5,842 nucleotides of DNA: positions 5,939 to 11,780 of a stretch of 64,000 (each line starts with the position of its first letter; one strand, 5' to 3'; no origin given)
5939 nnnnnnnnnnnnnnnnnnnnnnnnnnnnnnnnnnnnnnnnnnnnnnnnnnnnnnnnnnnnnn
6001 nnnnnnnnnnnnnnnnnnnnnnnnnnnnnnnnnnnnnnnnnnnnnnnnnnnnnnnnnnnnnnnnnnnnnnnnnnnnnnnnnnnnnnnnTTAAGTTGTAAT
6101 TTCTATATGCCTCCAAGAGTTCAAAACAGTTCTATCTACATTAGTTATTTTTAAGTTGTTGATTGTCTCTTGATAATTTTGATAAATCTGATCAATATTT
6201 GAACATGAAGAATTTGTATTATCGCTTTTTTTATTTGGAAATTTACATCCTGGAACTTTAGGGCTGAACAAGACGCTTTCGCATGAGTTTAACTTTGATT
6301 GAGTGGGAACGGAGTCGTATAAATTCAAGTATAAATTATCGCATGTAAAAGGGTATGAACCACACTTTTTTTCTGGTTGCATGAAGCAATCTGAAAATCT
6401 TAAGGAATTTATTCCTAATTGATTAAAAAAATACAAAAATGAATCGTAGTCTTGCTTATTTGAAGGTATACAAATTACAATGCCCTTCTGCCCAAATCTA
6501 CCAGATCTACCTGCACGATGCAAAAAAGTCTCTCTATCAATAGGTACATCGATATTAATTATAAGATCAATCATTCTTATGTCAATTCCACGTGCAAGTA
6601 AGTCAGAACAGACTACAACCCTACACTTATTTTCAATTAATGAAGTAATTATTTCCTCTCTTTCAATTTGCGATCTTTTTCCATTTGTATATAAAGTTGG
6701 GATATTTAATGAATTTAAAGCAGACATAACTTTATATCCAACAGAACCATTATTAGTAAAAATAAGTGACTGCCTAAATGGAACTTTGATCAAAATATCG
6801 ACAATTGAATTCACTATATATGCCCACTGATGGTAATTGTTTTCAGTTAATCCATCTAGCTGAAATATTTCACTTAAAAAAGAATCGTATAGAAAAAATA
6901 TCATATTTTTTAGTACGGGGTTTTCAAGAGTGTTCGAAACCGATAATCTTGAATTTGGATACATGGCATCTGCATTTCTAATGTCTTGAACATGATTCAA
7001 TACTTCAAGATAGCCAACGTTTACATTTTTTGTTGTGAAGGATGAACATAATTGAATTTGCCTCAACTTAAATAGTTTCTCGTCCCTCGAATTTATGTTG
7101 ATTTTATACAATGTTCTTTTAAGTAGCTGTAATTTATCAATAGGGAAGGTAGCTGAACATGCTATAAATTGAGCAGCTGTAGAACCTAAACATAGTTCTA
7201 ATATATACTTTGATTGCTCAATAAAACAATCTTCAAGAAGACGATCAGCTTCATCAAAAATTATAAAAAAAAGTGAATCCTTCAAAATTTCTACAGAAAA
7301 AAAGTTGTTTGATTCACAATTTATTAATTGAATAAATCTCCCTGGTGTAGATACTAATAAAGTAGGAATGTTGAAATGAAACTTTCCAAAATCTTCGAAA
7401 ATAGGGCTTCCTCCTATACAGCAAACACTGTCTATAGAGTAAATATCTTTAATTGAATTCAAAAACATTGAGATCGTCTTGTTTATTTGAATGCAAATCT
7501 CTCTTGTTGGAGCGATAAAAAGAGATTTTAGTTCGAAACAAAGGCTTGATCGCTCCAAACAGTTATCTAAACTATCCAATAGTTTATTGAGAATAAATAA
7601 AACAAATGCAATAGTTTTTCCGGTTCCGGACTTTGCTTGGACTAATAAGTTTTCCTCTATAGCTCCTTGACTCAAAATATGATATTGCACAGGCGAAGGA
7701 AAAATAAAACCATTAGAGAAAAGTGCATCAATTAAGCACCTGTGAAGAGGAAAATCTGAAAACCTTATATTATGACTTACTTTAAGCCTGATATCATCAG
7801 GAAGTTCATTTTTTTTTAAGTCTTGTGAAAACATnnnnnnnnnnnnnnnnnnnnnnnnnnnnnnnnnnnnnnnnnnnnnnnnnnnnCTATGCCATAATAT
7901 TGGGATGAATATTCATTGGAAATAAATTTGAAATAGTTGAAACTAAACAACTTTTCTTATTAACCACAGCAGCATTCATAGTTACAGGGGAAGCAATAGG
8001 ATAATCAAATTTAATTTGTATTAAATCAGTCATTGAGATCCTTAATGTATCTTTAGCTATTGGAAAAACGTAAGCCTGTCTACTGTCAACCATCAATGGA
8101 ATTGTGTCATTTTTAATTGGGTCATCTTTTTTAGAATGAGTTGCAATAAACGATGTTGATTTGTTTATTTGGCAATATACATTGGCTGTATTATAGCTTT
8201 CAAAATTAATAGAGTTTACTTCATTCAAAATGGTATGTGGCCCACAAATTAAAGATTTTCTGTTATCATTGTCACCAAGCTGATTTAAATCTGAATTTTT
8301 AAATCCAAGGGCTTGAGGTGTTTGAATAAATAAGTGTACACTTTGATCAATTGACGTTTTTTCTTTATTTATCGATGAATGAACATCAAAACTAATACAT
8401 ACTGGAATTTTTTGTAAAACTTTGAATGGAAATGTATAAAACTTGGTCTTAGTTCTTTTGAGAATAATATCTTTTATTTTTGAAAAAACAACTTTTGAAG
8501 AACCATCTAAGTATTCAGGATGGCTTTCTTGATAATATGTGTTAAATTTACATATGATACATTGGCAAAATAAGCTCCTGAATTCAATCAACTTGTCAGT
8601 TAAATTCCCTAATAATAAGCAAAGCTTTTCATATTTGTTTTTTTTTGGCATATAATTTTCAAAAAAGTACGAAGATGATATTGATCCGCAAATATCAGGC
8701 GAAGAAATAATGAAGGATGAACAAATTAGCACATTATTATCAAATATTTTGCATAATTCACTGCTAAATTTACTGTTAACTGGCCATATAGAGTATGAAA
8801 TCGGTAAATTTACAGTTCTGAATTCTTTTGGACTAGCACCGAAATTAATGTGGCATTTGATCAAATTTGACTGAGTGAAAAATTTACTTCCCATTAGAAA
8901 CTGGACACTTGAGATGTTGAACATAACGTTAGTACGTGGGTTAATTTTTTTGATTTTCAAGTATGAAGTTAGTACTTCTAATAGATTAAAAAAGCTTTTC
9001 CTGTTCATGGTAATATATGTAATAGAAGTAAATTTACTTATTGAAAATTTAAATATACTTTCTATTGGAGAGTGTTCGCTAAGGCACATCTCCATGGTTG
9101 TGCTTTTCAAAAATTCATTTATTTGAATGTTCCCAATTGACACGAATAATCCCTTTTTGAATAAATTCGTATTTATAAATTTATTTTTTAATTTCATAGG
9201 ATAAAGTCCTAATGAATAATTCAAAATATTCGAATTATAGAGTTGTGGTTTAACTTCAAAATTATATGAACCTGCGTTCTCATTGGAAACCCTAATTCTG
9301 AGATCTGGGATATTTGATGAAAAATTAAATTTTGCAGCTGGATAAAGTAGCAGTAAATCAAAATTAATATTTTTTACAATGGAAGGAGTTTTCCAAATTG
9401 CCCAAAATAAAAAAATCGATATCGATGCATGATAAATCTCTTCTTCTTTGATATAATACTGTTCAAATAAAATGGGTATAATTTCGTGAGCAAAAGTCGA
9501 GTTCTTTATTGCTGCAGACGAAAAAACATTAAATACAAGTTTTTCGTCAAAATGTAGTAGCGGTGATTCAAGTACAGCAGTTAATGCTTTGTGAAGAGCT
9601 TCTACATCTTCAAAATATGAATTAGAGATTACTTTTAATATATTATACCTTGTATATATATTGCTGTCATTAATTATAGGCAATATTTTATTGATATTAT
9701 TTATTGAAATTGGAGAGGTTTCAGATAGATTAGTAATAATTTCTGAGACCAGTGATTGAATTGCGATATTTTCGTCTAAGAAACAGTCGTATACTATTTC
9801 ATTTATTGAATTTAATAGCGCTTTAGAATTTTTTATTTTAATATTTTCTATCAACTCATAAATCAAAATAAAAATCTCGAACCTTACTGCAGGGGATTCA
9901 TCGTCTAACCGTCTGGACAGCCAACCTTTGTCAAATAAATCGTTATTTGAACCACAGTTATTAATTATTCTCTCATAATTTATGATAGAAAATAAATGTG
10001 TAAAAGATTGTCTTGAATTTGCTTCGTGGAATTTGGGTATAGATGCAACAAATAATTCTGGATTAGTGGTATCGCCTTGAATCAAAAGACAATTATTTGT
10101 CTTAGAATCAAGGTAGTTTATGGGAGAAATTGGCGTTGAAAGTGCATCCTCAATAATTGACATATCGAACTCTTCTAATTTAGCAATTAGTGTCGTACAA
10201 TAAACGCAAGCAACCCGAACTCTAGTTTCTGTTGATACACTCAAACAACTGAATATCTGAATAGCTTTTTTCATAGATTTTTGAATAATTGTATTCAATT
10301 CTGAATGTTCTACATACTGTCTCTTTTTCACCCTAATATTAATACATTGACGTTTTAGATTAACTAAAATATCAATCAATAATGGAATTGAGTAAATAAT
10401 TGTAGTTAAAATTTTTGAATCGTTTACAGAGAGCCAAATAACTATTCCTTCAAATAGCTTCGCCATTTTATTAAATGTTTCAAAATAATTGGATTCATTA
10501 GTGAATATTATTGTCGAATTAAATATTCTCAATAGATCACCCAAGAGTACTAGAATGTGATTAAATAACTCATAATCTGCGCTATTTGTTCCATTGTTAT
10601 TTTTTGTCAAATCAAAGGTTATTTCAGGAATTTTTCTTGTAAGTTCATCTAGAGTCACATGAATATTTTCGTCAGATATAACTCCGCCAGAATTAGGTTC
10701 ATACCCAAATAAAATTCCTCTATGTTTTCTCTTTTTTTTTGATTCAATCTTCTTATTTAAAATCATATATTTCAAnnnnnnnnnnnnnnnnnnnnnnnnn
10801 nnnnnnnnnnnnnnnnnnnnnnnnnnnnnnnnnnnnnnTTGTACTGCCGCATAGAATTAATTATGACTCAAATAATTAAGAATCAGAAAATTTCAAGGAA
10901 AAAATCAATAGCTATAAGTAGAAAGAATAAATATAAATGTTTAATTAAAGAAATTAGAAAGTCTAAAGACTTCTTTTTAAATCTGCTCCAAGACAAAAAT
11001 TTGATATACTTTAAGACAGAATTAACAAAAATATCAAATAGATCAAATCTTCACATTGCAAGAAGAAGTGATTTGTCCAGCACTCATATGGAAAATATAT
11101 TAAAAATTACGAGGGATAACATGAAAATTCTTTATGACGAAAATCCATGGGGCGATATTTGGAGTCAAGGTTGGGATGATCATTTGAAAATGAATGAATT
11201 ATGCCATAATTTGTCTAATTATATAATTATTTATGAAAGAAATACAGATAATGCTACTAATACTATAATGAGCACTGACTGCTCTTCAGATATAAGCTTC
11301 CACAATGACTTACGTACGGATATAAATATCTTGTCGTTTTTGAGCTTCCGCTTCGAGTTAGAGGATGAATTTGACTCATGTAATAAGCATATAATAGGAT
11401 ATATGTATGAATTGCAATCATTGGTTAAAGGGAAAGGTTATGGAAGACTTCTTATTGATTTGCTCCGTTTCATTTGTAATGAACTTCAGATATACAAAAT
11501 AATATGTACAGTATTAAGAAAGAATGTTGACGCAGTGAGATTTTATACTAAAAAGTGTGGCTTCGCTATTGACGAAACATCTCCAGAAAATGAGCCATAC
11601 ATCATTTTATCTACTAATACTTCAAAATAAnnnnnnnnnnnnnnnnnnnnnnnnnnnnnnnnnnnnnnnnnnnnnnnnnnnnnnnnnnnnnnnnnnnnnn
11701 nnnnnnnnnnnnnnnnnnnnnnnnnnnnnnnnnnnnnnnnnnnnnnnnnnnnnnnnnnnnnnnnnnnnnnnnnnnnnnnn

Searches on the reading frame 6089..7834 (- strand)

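Call 7: search_protein_families(library=pfam, proteins=[window:6089-7834:-])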
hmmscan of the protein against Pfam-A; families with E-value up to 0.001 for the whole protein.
window:6089-7834:- (581 aa): 3 families
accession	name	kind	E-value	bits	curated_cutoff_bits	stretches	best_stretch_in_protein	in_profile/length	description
PF00270.35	DEAD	-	6.9e-26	91.4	26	1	48-236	2-165/167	DEAD/DEAH box helicase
PF00271.37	Helicase_C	-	1.9e-19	70.4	23.5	1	344-448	6-110/110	Helicase conserved C-terminal domain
PF04851.21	ResIII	-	0.0002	21.8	22.5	1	60-229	23-161/164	Type III restriction enzyme, res subunit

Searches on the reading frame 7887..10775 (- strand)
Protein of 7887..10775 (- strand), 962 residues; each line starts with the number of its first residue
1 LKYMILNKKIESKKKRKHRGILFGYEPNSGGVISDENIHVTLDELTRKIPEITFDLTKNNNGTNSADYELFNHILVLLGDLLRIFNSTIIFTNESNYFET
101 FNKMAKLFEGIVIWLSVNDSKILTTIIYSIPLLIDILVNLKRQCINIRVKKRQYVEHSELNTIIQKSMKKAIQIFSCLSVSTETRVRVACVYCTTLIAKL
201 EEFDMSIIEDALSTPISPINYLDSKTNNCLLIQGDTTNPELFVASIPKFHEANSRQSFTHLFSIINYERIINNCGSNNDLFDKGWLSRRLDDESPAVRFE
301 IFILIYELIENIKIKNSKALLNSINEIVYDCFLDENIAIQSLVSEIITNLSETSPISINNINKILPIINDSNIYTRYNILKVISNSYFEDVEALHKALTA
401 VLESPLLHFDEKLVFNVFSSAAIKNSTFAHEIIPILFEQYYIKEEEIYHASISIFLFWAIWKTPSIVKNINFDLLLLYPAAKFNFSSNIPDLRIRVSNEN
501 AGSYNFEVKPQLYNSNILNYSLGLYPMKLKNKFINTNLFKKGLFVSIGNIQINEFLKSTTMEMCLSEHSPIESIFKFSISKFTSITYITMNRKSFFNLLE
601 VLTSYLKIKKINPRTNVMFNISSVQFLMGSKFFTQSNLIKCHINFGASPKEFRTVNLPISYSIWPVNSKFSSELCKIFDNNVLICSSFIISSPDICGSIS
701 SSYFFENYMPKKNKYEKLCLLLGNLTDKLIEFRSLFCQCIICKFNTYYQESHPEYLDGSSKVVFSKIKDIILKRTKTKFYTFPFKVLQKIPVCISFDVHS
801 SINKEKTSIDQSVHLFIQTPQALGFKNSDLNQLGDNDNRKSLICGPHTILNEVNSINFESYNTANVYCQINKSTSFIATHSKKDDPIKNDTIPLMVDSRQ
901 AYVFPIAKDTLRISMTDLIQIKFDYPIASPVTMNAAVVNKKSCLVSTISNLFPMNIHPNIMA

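Call 7: search_protein_families(library=pfam, proteins=[window:7887-10775:-])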
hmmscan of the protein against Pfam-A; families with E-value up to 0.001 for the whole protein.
window:7887-10775:- (962 aa): 1 family
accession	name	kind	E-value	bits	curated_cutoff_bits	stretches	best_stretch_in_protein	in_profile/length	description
PF12717.13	Cnd1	-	0.00025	21.6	26.4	1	286-385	26-125/162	non-SMC mitotic condensation complex subunit 1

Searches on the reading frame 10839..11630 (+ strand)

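Call 7: search_protein_families(library=pfam, proteins=[window:10839-11630:+])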
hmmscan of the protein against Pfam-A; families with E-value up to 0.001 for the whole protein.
window:10839-11630:+ (263 aa): 1 family
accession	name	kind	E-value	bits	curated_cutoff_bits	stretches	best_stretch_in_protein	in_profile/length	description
PF00583.31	Acetyltransf_1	-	1.5e-06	28.9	20.7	1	183-242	58-116/116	Acetyltransferase (GNAT) family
